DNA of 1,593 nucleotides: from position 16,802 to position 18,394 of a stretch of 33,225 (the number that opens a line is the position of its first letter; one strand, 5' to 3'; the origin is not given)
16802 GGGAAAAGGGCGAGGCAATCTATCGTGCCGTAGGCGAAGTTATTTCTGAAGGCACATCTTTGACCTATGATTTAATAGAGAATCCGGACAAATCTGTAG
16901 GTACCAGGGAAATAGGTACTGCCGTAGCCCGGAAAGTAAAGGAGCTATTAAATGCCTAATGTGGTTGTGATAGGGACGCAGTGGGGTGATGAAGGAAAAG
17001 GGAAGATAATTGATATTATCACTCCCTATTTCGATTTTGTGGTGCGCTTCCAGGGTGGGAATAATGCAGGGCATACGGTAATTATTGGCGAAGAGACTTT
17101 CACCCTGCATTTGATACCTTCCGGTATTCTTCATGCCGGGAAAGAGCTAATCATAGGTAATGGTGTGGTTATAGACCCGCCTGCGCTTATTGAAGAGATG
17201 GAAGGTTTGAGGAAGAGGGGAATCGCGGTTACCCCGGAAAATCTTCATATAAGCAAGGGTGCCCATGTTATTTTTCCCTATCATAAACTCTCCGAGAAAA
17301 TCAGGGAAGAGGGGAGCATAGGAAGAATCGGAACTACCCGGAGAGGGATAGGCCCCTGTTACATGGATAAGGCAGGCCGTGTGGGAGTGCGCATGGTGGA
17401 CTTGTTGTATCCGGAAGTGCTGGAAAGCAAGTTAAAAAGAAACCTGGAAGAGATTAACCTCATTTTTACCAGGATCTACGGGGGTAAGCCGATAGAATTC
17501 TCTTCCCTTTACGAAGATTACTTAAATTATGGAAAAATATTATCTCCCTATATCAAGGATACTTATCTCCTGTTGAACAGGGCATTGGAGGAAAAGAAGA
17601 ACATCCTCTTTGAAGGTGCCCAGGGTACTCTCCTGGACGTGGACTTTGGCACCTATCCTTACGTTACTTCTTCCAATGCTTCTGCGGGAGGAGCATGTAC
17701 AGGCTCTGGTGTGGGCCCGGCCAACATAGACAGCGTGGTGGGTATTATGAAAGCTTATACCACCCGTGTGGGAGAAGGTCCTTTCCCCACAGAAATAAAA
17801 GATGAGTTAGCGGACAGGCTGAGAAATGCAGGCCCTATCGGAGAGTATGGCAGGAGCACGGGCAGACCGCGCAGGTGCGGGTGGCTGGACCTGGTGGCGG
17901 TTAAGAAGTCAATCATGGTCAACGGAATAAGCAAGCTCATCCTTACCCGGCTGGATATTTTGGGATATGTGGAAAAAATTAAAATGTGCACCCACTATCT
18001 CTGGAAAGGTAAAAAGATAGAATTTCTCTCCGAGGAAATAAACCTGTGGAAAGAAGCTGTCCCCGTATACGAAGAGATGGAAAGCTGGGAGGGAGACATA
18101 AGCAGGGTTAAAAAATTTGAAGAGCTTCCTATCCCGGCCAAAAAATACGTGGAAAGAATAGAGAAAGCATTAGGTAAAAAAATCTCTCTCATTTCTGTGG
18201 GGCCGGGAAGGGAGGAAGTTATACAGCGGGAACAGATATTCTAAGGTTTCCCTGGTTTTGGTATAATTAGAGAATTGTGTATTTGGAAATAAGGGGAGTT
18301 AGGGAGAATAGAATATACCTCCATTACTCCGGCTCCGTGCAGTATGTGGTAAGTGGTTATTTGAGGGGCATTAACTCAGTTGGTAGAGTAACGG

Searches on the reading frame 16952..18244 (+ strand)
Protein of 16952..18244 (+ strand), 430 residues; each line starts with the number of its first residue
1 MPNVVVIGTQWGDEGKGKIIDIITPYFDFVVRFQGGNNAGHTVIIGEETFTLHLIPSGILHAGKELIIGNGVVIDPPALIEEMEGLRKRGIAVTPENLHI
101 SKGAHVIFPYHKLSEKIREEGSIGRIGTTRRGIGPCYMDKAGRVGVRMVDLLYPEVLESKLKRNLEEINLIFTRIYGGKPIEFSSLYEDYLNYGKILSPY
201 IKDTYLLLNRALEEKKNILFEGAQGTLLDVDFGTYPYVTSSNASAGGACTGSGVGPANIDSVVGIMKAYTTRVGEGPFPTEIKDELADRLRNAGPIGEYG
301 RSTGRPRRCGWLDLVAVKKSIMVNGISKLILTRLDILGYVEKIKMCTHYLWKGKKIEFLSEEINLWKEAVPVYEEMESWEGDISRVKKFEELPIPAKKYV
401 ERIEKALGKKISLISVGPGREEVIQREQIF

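Call 9: search_protein_families(library=pfam, proteins=[window:16952-18244:+])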
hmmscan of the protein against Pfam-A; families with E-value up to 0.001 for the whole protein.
window:16952-18244:+ (430 aa): 1 family
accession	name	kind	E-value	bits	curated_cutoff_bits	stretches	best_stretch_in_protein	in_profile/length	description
PF00709.27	Adenylsucc_synt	-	2.4e-174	580.4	27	1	5-424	1-416/416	Adenylosuccinate synthetase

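Call 16: find_encoding_contigs(protein=window:16952-18244:+, flank=10000, max_places=6)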
Protein window:16952-18244:+ (430 aa): 2 contigs read that carry it; 2 places shown.
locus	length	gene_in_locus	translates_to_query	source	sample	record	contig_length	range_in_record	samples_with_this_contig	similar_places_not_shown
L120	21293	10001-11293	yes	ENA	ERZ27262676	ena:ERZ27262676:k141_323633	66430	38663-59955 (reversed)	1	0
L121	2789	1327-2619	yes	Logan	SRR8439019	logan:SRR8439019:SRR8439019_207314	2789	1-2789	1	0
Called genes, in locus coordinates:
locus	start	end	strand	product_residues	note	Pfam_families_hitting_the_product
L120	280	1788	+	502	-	PF00496:SBP_bac_5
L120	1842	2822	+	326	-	PF12705:PDDEXK_1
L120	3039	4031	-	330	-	PF04613:LpxD, PF25087:GMPPB_C, PF00132:Hexapep, PF25084:LbH_EIF2B, PF00132:Hexapep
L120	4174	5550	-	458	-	PF00072:Response_reg, PF00158:Sigma54_activat, PF01078:Mg_chelatase (faint), PF14532:Sigma54_activ_2, PF00004:AAA (weak), PF07728:AAA_5 (weak), PF25601:AAA_lid_14, PF02954:HTH_8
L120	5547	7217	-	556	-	PF00672:HAMP, PF00512:HisKA, PF02518:HATPase_c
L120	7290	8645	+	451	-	PF01743:PolyA_pol, PF12627:PolyA_pol_RNAbd, PF01966:HD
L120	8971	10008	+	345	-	PF00180:Iso_dh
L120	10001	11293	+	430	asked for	PF00709:Adenylsucc_synt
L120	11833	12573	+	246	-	PF02348:CTP_transf_3, PF12804:NTP_transf_3 (weak)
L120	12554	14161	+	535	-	PF06418:CTP_synth_N, PF00117:GATase, PF07722:Peptidase_C26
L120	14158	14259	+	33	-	-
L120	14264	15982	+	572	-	PF05157:MshEN, PF00437:T2SSE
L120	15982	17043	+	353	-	PF00437:T2SSE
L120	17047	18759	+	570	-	PF05157:MshEN, PF00437:T2SSE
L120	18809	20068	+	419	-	PF28597:T2SSF_N, PF00482:T2SSF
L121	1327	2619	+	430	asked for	PF00709:Adenylsucc_synt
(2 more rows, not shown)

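Call 64: list_cluster_members(proteins=[P0003, window:16952-18244:+])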
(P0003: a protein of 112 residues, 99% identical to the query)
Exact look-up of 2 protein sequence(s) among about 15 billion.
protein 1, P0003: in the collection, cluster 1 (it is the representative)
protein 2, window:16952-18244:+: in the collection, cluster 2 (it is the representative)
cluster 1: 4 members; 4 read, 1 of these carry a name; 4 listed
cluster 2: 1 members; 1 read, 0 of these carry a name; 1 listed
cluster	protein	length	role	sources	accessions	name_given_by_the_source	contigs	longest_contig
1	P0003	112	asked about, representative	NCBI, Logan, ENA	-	-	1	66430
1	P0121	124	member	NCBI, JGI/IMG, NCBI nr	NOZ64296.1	MAG: four helix bundle protein [Caldiserica bacterium] | four helix bundle protein [Caldisericota bacterium]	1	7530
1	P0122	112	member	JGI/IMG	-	-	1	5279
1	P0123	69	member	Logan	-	-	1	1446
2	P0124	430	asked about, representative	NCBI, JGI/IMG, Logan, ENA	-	-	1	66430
